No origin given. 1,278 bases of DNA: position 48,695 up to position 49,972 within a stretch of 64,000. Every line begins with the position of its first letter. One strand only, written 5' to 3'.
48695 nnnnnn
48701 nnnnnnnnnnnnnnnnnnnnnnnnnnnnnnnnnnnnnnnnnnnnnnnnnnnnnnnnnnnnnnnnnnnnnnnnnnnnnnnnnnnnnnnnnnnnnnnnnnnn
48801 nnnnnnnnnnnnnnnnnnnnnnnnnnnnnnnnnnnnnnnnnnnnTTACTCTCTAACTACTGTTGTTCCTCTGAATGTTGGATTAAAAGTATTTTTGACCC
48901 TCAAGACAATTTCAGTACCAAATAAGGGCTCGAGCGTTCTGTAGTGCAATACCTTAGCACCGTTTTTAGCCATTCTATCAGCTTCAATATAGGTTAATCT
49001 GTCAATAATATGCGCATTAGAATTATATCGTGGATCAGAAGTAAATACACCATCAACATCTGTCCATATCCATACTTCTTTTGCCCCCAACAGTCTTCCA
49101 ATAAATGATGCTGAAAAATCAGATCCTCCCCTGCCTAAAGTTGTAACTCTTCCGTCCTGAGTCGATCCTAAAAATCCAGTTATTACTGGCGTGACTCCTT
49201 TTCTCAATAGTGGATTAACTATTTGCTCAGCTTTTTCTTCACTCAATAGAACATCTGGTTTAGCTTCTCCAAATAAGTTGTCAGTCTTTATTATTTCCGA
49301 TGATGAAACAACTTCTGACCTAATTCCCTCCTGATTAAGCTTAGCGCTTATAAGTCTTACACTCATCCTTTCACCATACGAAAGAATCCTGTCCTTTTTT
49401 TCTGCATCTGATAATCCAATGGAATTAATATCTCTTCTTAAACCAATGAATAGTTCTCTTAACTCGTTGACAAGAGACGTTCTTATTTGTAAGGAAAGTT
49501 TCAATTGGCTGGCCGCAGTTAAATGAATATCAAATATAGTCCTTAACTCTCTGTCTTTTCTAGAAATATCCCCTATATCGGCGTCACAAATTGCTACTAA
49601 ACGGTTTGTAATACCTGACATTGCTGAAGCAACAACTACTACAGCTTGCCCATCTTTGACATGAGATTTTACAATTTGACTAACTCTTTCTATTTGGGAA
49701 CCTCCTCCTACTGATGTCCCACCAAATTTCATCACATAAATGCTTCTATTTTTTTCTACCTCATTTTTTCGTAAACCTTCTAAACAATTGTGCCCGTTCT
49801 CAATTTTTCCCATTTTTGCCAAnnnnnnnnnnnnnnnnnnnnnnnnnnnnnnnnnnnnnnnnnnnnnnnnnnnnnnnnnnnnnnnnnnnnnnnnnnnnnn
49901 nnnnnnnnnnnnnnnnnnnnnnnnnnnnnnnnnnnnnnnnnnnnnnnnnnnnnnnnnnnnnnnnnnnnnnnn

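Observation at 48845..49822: ACT-less aspartokinase core heads the lysS-containing operon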

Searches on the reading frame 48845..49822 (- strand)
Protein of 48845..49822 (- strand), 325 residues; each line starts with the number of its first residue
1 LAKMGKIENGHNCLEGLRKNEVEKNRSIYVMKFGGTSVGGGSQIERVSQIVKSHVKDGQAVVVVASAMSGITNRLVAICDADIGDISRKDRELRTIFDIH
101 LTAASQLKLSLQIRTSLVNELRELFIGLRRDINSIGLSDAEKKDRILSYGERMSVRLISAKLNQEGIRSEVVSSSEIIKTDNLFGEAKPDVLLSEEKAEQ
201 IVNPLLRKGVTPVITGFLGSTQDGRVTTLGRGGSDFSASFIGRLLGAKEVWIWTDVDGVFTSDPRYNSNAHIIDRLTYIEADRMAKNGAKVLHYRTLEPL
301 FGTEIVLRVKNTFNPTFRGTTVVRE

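Call 3: search_protein_families(library=pfam, proteins=[window:48845-49822:-], max_evalue=0.01)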
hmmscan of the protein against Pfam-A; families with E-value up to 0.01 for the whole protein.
window:48845-49822:- (325 aa): 1 family
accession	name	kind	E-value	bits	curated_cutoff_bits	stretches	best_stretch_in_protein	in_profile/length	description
PF00696.33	AA_kinase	-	4.5e-49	167.7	24.9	1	28-311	2-234/234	Amino acid kinase family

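Call 4: search_protein_families(library=ncbifam, proteins=[window:48845-49822:-], max_evalue=0.01)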
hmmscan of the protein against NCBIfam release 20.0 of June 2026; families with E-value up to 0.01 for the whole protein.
window:48845-49822:- (325 aa): 30 families (the best 25 are shown)
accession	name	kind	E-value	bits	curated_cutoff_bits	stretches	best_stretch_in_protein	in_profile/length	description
NF004938.0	PRK06291.1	equivalog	7.9e-86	288.6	528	1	29-324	3-303/468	aspartate kinase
TIGR00657.1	asp_kinases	subfamily_domain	1.1e-83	281.8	208.7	1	29-324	4-284/442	aspartate kinase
NF006570.0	PRK09084.1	equivalog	2.5e-76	257.6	455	1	27-324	3-292/452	lysine-sensitive aspartokinase 3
TIGR00656.1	asp_kin_monofn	equivalog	6.8e-76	255.9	402.25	1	28-323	3-248/407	aspartate kinase, monofunctional class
NF006959.0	PRK09436.1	equivalog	3e-66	224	726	1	30-323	3-296/819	bifunctional aspartate kinase/homoserine dehydrogenase I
NF006234.1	PRK08373.1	subfamily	6.1e-55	186.7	237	1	29-307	3-260/338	aspartate kinase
NF005159.0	PRK06635.2-3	equivalog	1.9e-54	185.3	379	2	140-297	64-223/406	aspartate kinase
NF006515.0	PRK08961.1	equivalog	2.5e-54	184.5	802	1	25-323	6-304/861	bifunctional aspartate kinase/diaminopimelate decarboxylase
NF005154.0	PRK06635.1-2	equivalog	3.7e-54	184.6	376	2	138-324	62-243/407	aspartate kinase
NF007003.0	PRK09466.1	subfamily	2.3e-53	181.8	582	1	24-324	10-300/810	bifunctional aspartate kinase/homoserine dehydrogenase II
NF004579.0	PRK05925.1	equivalog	1.4e-52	179.2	665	1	29-322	4-278/440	aspartate kinase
NF005155.0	PRK06635.1-4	equivalog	9.4e-52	176.4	346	2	138-323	61-241/407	aspartate kinase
NF006459.0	PRK08841.1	equivalog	1.4e-51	175.7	535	2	126-315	53-236/395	aspartate kinase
NF006068.0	PRK08210.1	equivalog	1.5e-50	172.5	474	2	141-323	69-246/405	aspartate kinase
TIGR02078.1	AspKin_pair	subfamily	1.6e-45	155.9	242.4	1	30-314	3-261/327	putative Pyrococcus aspartate kinase subunit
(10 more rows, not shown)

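Call 8: find_homologous_proteins(query=window:48845-49822:-, max_evalue=1e-10)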
Query window:48845-49822:- (325 aa): 7993 proteins with E <= 1e-10 among 8000 candidates; the best 120 are listed.
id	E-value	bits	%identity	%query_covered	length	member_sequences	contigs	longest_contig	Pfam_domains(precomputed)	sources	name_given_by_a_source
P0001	2.1e-204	696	100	99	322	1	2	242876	PF00696.34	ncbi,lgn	-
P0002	7.2e-107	376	58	93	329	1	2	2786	PF00696.34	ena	-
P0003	3.5e-101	357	56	93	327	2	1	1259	PF00696.34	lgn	-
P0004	1.4e-100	355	54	93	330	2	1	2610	PF00696.34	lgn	-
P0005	1.8e-100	355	54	93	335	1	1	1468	PF00696.34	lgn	-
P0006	6.6e-100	353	55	93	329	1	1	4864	PF00696.34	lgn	-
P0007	2.4e-98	348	55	90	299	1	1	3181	PF00696.34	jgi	jgi:aspartate kinase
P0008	2.4e-97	344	55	94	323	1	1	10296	PF00696.34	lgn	-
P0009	4.7e-97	343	54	93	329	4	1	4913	PF00696.34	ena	-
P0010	2.1e-94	335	56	93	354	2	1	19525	PF00696.34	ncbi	-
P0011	1.6e-91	325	53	93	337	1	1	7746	PF00696.34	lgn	-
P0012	1.8e-90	322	52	91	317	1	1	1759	PF00696.34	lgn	-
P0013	1.9e-90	322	50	95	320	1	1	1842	PF00696.34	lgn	-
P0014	2.6e-90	321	51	95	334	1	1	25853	PF00696.34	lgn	-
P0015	3.0e-90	321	49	92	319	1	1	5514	PF00696.34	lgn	-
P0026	4.8e-86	307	52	93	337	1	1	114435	PF00696.34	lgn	-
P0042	1.2e-78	283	48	92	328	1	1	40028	PF00696.34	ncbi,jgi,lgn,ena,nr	ncbi:aspartate kinase [Patescibacteria group bacterium]|nr:aspartate kinase [Patescibacteria group b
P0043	1.3e-78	283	48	93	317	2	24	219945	PF00696.34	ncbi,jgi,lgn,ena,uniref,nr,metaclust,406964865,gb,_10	ncbi:MAG: hypothetical protein ACD_30C00112G0010 [uncultured bacterium]|uniref:Aspartokinase n=4 Tax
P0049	7.1e-74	267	43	93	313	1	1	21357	PF00696.34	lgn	-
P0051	9.8e-74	267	46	90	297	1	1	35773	PF00696.34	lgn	-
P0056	1.9e-71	259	43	95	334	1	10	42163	PF00696.34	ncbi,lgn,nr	ncbi:MAG: aspartate kinase [Candidatus Levybacteria bacterium]|nr:aspartate kinase [Candidatus Levyb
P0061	4.4e-67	245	44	90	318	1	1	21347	PF00696.34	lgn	-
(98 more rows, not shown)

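Call 11: find_encoding_contigs(protein=P0043, flank=10000, max_places=3)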
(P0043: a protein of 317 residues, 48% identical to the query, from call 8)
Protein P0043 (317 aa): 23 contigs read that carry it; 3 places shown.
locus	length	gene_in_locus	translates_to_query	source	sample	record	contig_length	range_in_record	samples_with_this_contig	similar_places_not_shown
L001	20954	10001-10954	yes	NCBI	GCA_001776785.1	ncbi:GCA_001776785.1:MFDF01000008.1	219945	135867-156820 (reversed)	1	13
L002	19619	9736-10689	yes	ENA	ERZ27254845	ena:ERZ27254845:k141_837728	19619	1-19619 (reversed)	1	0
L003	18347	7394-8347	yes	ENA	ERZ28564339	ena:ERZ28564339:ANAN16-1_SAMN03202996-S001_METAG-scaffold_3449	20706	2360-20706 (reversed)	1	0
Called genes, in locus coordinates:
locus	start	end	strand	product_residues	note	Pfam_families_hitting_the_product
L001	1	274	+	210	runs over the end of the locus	PF00300:His_Phos_1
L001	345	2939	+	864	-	PF00521:DNA_topoisoIV, PF03989:DNA_gyraseA_C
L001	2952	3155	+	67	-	-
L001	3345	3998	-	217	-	-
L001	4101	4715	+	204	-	-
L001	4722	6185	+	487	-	PF01276:OKR_DC_1, PF03711:OKR_DC_1_C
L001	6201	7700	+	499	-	PF01336:tRNA_anti-codon, PF00152:tRNA-synt_2, PF01409:tRNA-synt_2d (faint)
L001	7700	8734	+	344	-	-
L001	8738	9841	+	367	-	PF01546:Peptidase_M20, PF07687:M20_dimer (faint)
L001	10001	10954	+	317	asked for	PF00696:AA_kinase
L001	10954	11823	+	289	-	PF01261:AP_endonuc_2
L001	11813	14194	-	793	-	PF00690:Cation_ATPase_N, PF00122:E1-E2_ATPase, PF00702:Hydrolase, PF13246:Cation_ATPase, PF00689:Cation_ATPase_C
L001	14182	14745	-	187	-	-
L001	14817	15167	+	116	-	PF04020:Phage_holin_4_2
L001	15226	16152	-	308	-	PF02899:Phage_int_SAM_1, PF13102:Phage_int_SAM_5 (weak), PF13495:Phage_int_SAM_4 (weak), PF00589:Phage_integrase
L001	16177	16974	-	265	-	PF00963:Cohesin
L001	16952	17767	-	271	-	PF00963:Cohesin (weak)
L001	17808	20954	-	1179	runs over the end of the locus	-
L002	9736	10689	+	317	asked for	PF00696:AA_kinase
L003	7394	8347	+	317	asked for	PF00696:AA_kinase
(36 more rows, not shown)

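Call 12: find_encoding_contigs(protein=P0026, flank=10000, max_places=2)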
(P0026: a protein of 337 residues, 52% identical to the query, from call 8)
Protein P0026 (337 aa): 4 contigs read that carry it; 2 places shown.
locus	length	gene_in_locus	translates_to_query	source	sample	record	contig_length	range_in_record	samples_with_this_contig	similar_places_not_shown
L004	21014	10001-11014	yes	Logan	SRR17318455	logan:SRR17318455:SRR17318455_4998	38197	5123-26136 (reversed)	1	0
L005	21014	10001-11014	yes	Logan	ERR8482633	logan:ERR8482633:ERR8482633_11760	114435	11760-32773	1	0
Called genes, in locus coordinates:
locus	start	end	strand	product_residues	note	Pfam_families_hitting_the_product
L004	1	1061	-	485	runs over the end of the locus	PF12229:PG_binding_4, PF07501:G5 (faint), PF04294:VanW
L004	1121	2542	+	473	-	PF01547:SBP_bac_1, PF13416:SBP_bac_8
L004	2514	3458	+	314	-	-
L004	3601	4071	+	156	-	PF03449:GreA_GreB_N, PF01272:GreA_GreB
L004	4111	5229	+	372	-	PF04389:Peptidase_M28 (weak), PF01546:Peptidase_M20, PF07687:M20_dimer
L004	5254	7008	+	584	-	PF00501:AMP-binding, PF13193:AMP-binding_C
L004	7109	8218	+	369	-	-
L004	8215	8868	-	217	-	-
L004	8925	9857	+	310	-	PF01467:CTP_transf_like, PF04019:DUF359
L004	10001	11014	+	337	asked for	PF00696:AA_kinase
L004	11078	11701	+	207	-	-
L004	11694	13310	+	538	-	PF01336:tRNA_anti-codon, PF00152:tRNA-synt_2, PF01409:tRNA-synt_2d (faint)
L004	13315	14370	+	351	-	PF00850:Hist_deacetyl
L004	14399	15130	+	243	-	-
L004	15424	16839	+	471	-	-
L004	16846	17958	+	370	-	PF04389:Peptidase_M28 (weak), PF01546:Peptidase_M20, PF07687:M20_dimer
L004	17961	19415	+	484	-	PF01336:tRNA_anti-codon, PF00152:tRNA-synt_2, PF01409:tRNA-synt_2d (faint)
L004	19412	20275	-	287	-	PF10672:Methyltrans_SAM, PF03602:Cons_hypoth95 (weak)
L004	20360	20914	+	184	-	PF01725:Ham1p_like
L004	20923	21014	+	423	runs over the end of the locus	PF02403:Seryl_tRNA_N, PF00587:tRNA-synt_2b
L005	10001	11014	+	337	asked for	PF00696:AA_kinase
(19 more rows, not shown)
